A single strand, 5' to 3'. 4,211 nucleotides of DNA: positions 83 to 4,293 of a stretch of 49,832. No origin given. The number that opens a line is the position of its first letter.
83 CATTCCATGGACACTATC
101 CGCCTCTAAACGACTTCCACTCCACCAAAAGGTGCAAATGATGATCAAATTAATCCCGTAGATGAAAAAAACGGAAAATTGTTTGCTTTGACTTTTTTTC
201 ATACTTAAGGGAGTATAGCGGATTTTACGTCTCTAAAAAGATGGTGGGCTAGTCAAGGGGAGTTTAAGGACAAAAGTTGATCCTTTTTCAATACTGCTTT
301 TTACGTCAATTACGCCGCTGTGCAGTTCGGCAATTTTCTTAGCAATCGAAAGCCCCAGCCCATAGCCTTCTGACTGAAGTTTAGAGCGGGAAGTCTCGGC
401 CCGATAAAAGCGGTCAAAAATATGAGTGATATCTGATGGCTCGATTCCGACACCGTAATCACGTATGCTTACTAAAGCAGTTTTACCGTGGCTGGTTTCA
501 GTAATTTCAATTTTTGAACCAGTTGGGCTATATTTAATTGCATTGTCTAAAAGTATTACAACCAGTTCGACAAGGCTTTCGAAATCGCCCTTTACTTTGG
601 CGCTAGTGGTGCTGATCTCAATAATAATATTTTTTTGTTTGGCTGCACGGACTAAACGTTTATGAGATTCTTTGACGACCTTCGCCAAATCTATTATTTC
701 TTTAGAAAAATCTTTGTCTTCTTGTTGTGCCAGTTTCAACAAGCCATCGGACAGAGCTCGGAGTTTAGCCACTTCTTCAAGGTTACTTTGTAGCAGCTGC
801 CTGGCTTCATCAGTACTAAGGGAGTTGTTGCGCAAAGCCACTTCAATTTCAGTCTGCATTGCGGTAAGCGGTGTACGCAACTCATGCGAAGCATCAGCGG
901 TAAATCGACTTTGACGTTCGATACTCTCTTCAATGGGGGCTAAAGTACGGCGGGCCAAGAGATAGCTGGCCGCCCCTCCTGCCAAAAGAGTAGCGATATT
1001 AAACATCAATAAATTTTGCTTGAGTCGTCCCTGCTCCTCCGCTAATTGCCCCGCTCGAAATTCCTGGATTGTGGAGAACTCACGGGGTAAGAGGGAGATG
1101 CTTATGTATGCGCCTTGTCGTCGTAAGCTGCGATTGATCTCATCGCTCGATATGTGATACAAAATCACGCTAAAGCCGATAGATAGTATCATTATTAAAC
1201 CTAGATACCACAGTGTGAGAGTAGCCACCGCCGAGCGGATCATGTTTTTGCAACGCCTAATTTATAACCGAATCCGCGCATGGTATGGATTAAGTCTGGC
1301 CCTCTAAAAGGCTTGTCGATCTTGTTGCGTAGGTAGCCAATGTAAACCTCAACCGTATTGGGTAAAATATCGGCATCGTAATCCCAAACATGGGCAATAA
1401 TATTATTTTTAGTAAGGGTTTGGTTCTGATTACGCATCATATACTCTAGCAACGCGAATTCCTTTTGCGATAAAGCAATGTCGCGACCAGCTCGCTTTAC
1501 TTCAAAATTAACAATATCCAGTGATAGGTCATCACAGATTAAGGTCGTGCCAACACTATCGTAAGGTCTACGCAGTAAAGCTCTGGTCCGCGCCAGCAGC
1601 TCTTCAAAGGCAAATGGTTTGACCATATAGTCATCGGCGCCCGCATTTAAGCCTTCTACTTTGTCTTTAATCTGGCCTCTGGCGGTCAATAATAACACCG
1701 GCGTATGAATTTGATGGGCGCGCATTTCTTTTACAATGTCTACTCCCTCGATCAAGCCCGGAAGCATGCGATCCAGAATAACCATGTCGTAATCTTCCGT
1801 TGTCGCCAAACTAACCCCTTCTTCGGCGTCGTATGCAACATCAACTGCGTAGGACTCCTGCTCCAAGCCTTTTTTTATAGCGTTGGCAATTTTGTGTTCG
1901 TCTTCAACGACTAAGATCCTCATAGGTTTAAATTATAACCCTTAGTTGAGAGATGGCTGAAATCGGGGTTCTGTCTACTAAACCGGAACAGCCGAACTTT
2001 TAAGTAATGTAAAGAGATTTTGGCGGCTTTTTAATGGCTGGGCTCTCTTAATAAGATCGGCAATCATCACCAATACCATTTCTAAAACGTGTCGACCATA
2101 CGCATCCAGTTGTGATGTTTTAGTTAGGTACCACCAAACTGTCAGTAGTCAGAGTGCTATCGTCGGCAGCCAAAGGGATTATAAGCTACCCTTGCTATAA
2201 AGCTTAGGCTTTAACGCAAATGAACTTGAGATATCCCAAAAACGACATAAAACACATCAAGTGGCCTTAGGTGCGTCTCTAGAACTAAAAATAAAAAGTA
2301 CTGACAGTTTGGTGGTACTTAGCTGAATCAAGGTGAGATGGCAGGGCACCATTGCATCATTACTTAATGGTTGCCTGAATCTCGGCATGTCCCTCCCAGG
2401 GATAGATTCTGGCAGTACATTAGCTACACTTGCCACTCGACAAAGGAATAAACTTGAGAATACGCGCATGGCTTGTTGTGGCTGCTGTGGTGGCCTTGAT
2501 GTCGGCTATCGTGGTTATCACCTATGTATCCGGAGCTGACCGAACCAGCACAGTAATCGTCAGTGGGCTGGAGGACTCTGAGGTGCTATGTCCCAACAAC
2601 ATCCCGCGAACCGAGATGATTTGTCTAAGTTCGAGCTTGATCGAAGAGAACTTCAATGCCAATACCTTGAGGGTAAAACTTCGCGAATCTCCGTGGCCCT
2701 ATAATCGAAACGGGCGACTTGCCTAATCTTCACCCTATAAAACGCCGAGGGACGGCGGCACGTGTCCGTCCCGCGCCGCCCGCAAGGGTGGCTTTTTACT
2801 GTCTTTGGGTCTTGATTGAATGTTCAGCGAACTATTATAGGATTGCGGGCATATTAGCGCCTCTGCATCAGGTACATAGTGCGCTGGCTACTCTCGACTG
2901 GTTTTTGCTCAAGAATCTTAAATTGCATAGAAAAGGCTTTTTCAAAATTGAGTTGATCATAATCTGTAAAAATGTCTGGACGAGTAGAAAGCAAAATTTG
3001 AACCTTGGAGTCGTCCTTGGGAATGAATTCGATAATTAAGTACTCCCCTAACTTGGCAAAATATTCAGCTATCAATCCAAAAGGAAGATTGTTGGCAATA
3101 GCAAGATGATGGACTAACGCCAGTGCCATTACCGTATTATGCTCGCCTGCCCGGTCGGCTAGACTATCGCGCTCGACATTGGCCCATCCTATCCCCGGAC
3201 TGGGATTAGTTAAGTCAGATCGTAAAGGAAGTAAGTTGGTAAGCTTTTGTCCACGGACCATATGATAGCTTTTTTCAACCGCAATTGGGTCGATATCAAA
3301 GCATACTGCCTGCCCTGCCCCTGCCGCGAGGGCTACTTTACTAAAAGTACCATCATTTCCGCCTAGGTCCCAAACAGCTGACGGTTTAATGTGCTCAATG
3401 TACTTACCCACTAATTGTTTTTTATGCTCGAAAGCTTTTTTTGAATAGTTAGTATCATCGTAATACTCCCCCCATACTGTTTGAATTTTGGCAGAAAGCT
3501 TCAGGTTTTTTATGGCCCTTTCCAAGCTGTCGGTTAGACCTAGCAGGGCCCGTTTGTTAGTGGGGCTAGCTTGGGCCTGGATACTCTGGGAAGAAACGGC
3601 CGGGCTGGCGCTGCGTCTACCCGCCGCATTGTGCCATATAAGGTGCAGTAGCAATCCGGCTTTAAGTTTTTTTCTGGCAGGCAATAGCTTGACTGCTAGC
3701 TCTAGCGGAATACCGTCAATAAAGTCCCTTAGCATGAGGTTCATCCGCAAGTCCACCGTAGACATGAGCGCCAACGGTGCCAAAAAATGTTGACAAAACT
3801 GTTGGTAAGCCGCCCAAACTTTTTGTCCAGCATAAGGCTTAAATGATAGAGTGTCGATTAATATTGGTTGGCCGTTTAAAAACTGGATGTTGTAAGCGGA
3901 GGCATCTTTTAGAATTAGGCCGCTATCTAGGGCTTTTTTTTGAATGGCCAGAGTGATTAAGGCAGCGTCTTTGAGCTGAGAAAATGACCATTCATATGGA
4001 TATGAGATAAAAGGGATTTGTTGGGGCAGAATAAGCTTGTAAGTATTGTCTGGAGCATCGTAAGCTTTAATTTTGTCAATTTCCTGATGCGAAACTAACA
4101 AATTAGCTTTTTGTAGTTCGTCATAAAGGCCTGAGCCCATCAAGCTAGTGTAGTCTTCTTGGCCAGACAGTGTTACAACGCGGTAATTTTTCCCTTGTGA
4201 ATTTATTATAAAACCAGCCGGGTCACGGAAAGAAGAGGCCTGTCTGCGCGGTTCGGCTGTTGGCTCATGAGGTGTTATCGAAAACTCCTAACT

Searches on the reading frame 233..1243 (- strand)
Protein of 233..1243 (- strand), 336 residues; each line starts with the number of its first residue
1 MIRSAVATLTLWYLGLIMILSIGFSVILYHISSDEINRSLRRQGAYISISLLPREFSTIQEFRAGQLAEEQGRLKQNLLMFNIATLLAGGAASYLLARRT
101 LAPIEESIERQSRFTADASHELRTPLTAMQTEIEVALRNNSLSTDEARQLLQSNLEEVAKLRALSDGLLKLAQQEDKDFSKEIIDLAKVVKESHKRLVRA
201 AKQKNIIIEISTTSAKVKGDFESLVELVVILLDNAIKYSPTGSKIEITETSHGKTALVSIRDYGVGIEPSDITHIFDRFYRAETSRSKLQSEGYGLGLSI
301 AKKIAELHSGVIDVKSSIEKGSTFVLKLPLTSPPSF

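Call 10: search_protein_families(library=pfam, proteins=[window:233-1243:-])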
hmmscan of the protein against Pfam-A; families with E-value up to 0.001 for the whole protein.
window:233-1243:- (336 aa): 3 families
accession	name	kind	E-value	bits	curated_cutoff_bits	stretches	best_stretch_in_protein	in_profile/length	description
PF02518.31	HATPase_c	-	1.6e-26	93.4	26.4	1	220-331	2-110/111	Histidine kinase-, DNA gyrase B-, and HSP90-like ATPase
PF00512.31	HisKA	-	8.4e-13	48.6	26.9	1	111-175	2-64/66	His Kinase A (phospho-acceptor) domain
PF13589.12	HATPase_c_3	-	0.0009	19.7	25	0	228-302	7-81/137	Histidine kinase-, DNA gyrase B-, and HSP90-like ATPase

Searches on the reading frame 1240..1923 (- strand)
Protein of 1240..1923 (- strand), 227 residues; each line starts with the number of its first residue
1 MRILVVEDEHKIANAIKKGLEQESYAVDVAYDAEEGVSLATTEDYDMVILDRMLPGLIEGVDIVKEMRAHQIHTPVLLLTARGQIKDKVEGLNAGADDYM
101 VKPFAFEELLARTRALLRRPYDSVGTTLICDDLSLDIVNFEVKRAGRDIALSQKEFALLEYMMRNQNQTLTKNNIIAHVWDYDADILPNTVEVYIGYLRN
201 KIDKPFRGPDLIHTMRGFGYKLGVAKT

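Call 10: search_protein_families(library=pfam, proteins=[window:1240-1923:-])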
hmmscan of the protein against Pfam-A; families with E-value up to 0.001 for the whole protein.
window:1240-1923:- (227 aa): 3 families
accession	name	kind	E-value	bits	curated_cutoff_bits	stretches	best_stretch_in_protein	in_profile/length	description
PF00072.30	Response_reg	-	4.4e-29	101.3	30.2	1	3-113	1-110/111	Response regulator receiver domain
PF00486.34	Trans_reg_C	-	9.1e-25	87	26.2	1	146-222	1-77/77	Transcriptional regulatory protein, C terminal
PF23198.2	PDE8A_N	-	0.00078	19.8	29.6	0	3-82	13-93/147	PDE8A-like, N-terminal domain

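Call 16: find_encoding_contigs(protein=window:1240-1923:-, flank=10000, max_places=10)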
Protein window:1240-1923:- (227 aa): 1 contig read that carries it; 1 place shown.
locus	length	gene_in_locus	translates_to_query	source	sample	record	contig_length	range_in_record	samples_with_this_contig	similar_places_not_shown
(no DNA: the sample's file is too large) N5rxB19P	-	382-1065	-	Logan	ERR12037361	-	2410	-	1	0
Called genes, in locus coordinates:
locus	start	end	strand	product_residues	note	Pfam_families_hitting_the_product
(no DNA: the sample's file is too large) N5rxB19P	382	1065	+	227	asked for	PF00072:Response_reg, PF00486:Trans_reg_C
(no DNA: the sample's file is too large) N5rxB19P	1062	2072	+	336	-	PF00512:HisKA, PF02518:HATPase_c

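Call 73: find_encoding_contigs(protein=P0371, flank=5000, max_places=4)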
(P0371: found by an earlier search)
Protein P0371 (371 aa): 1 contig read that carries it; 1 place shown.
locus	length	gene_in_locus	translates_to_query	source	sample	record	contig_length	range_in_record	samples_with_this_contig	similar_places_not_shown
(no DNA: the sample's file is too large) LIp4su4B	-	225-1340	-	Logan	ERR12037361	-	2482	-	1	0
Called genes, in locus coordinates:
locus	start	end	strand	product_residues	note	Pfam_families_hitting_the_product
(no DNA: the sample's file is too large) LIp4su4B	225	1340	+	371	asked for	-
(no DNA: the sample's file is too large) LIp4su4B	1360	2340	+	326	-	-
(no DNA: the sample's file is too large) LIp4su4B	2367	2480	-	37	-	?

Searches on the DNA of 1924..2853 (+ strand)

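Call 65: search_dna_similar(query=window:2100-2345:+, collection=plasmids, mode=distant, max_evalue=0.01)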
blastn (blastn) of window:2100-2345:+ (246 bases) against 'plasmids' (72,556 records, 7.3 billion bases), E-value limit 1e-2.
No match.

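Call 66: search_rna_families(source=window, start=1924, end=2853, threshold=evalue, max_evalue=5)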
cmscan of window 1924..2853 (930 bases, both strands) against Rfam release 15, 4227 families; matches with E-value up to 5: 1.
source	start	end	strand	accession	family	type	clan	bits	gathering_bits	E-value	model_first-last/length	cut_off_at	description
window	2818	2853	-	RF01645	ceN58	Gene; snRNA; snoRNA; HACA-box;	-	14.9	60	4.3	104-139/139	5'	Nematode snoRNA ceN58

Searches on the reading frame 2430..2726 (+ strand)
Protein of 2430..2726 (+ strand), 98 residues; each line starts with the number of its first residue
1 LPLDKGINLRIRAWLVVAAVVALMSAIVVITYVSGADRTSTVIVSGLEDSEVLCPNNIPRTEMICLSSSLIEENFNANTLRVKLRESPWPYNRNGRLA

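Call 81: search_protein_families(library=pfam, proteins=[window:2430-2726:+], max_evalue=0.001)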
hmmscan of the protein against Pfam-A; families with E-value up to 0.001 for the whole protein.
window:2430-2726:+ (98 aa): 1 family
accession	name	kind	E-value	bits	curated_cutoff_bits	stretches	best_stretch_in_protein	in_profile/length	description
PF19606.4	DUF6111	-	0.00077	20.2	24.1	0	9-52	38-81/87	Family of unknown function (DUF6111)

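Call 83: list_cluster_members(proteins=[window:2430-2723:+, window:2454-2723:+, window:10321-10509:+, window:2260-2469:-, window:2333-2536:+, window:2499-2723:+])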
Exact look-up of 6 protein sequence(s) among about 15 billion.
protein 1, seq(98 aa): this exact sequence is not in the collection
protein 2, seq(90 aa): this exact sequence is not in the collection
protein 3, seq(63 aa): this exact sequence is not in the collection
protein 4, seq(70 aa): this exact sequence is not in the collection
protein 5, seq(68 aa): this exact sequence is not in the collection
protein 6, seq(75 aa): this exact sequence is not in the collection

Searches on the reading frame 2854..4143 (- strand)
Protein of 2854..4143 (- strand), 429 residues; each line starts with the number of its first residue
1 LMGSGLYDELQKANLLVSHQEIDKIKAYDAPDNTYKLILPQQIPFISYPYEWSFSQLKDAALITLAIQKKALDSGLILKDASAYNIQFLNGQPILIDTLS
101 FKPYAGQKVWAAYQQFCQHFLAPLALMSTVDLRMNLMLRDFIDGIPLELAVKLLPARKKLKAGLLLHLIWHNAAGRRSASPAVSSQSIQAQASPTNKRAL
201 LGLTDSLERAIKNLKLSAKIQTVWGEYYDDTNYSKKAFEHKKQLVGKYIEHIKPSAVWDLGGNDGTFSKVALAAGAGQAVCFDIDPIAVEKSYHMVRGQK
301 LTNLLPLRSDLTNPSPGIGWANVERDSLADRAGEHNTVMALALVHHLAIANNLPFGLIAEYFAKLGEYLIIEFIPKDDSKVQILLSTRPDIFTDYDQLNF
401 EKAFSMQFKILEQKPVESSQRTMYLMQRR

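Call 10: search_protein_families(library=pfam, proteins=[window:2854-4143:-])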
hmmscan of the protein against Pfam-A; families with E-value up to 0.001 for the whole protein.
window:2854-4143:- (429 aa): 0 families

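Call 20: find_homologous_proteins(query=window:2854-4143:-)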
Query window:2854-4143:- (429 aa): 8000 proteins with E <= 0.001 among 8000 candidates; the best 120 are listed.
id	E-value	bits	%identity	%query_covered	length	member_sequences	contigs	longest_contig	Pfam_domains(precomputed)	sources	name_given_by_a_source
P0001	2.3e-200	684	71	100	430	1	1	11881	-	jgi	jgi:hypothetical protein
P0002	4.3e-200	683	70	100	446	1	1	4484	-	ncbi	-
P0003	1.0e-193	662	66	100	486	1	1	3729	-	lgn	-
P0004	3.8e-191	654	68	100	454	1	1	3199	-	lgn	-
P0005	1.7e-189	648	65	100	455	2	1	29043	-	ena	-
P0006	6.2e-178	610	63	100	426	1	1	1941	-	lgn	-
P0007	1.1e-175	603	63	100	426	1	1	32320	-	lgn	-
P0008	9.4e-159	547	58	100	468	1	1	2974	-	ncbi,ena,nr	ncbi:MAG TPA: class I SAM-dependent methyltransferase [Candidatus Polarisedimenticolaceae bacterium]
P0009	8.1e-158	544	57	100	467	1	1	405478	-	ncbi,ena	-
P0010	1.9e-157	543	58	100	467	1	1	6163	-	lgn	-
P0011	5.5e-157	541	58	99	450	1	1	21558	-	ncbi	ncbi:MAG TPA: class I SAM-dependent methyltransferase [Candidatus Saccharimonadia bacterium]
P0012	3.3e-155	535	57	100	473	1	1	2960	-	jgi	jgi:hypothetical protein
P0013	5.8e-154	531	56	100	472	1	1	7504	-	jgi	jgi:hypothetical protein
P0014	3.3e-153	529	56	99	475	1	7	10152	-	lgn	-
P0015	5.0e-153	528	56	100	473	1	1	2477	-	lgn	-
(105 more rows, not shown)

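Call 21: find_encoding_contigs(protein=P0005, flank=6000, max_places=3)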
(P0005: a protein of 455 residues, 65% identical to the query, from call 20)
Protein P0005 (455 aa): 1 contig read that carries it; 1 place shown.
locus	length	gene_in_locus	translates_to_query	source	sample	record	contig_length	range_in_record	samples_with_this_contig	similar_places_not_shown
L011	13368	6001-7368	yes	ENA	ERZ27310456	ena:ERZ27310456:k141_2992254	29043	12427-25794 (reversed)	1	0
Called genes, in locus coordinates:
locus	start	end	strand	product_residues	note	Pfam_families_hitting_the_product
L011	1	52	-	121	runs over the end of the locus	-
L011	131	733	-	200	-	PF01872:RibD_C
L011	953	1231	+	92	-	-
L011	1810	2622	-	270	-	PF00459:Inositol_P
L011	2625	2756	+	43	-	-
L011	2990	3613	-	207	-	PF12686:DUF3800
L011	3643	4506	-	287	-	PF14938:SNAP, PF00515:TPR_1 (faint), PF07719:TPR_2 (faint), PF13181:TPR_8 (faint), PF13428:TPR_14 (faint), PF13424:TPR_12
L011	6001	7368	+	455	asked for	-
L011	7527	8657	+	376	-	-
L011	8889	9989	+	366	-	-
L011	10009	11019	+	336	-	-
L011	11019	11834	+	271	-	PF00404:Dockerin_1 (weak)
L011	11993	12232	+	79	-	-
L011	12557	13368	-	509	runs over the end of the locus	PF09852:DUF2079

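Call 22: find_encoding_contigs(protein=P0007, flank=6000, max_places=3)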
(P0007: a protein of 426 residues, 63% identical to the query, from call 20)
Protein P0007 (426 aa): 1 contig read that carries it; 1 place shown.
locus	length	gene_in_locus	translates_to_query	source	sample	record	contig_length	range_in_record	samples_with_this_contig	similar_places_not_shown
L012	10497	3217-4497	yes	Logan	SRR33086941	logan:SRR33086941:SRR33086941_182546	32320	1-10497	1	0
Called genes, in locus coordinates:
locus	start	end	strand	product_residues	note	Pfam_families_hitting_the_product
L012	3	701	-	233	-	?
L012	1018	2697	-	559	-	PF00884:Sulfatase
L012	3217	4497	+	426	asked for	-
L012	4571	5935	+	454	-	PF12704:MacB_PCD, PF02687:FtsX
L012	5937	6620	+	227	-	PF02463:SMC_N (faint), PF00005:ABC_tran, PF13304:AAA_21 (faint)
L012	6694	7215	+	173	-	-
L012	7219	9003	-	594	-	PF12708:Pect-lyase_RHGA_epim, PF26209:Phage_phiTE_241_C (weak)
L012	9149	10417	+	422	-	PF01943:Polysacc_synt, PF13440:Polysacc_synt_3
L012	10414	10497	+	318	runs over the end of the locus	PF00535:Glycos_transf_2, PF10111:Glyco_tranf_2_2 (weak)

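Call 23: find_encoding_contigs(protein=P0001, flank=6000, max_places=3)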
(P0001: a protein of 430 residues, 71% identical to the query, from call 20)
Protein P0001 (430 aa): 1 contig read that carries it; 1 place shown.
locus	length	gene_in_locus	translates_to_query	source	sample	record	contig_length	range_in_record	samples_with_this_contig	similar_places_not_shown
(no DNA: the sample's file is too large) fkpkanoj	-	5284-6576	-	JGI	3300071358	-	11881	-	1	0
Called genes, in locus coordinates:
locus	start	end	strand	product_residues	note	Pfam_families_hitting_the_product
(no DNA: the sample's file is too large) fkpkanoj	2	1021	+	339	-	?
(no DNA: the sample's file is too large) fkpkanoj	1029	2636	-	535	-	PF02142:MGS, PF01808:AICARFT_IMPCHas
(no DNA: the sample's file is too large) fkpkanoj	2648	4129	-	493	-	PF00478:IMPDH, PF00571:CBS, PF03060:NMO (weak), PF00977:His_biosynth (faint), PF01070:FMN_dh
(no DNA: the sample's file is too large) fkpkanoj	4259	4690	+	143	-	-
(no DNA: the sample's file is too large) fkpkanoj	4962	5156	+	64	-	-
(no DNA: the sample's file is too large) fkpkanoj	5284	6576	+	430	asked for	-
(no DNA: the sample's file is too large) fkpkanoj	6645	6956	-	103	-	-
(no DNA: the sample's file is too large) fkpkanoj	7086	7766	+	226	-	PF00072:Response_reg, PF00486:Trans_reg_C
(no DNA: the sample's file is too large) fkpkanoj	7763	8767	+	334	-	PF00512:HisKA, PF02518:HATPase_c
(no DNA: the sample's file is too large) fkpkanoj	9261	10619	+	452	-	PF01794:Ferric_reduct, PF08022:FAD_binding_8 (weak), PF00175:NAD_binding_1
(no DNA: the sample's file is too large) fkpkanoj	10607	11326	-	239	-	PF02424:ApbE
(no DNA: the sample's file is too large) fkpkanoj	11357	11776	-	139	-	PF04205:FMN_bind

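Call 40: find_related_loci(query=A2, collection=metagenome_contigs, flank=5000)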
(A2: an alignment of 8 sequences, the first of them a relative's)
Query A2 (430 aa) in metagenome_contigs; peptide patterns used: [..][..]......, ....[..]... (x = any residue, [..] = any of these).
600 stretches matched a pattern (row limit reached: there are more); 588 encode a relative of the query (tblastn E <= 1e-3); the best 80 are kept; 80 distinct loci.
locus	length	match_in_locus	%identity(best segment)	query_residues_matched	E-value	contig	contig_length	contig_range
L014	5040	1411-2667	53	1-428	2e-146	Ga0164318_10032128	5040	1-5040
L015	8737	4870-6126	54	1-429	1e-142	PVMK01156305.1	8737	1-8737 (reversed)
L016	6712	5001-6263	52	1-428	1e-142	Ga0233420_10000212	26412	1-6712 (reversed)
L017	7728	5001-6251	53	1-428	5e-142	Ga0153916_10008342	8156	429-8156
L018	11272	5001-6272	53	1-430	6e-141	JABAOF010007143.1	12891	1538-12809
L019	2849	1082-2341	53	1-428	6e-148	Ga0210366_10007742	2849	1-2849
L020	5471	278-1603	51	1-428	8e-142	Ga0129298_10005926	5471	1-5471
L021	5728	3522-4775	54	3-428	3e-141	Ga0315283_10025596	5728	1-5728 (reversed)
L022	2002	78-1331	53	1-428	2e-150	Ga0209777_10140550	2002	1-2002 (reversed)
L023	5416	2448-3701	54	3-428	3e-141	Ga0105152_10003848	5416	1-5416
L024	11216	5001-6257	54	1-428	4e-140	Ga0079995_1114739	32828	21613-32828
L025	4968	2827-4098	53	1-428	1e-141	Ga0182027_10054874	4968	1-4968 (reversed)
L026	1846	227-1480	54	1-428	1e-150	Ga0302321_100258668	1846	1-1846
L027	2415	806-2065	53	1-428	5e-148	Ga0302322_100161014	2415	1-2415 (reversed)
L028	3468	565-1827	51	1-428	3e-144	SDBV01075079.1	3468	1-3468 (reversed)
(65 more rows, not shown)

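Call 43: search_protein_families(library=ncbifam, proteins=[window:2854-4143:-], max_evalue=0.001)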
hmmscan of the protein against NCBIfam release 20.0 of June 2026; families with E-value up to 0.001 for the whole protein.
window:2854-4143:- (429 aa): 0 families

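Call 49: find_encoding_contigs(protein=P0002, flank=5000, max_places=2)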
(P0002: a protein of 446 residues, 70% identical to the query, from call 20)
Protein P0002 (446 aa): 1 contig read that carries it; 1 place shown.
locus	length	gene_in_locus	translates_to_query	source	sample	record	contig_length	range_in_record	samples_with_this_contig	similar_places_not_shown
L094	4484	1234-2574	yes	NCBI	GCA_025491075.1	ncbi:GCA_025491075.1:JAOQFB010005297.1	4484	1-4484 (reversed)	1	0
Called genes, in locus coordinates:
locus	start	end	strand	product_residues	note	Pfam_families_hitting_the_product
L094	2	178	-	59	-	?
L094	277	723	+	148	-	-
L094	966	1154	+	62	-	-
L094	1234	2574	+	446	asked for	-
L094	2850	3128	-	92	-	-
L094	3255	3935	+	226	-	PF00072:Response_reg, PF00486:Trans_reg_C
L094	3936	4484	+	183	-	?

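Call 50: find_encoding_contigs(protein=P0003, flank=5000, max_places=2)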
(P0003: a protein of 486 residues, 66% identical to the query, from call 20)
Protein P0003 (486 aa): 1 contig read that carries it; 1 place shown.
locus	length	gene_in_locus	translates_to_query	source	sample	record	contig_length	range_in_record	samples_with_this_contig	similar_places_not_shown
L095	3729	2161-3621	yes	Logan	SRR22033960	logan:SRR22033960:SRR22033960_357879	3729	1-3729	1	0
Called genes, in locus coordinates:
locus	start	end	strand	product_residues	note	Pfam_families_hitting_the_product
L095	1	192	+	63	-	?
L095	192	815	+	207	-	PF00300:His_Phos_1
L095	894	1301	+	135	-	PF08570:DUF1761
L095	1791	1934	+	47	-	-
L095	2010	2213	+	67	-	-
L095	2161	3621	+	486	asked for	-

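Call 51: find_encoding_contigs(protein=P0004, flank=5000, max_places=2)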
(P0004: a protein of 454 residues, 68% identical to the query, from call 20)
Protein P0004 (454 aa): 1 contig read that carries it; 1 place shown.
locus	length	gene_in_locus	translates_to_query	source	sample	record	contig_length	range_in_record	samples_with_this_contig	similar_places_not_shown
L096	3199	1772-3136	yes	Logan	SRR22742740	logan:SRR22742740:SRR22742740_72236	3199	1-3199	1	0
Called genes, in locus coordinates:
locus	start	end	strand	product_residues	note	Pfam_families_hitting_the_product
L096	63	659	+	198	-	PF01797:Y1_Tnp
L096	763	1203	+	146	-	-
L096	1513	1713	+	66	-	-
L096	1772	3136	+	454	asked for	-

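Call 70: find_encoding_contigs(protein=window:2857-4140:-, flank=10000, max_places=10)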
Protein seq(428 aa) (428 aa): 1 contig read that carries it; 1 place shown.
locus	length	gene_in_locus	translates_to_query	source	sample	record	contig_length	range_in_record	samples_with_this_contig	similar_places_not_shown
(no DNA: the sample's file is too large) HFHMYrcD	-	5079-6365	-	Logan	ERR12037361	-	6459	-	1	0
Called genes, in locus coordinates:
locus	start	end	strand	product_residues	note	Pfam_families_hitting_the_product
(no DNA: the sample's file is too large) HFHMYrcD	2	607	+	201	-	?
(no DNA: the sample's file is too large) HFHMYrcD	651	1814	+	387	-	PF26514:DUF8173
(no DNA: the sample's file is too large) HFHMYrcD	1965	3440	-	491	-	PF00478:IMPDH, PF00571:CBS, PF03060:NMO (weak)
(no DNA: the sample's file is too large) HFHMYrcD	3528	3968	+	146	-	-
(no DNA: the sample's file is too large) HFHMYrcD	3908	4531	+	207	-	PF06185:YecM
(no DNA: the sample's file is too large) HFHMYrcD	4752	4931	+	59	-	-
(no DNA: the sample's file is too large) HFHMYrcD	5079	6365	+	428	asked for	-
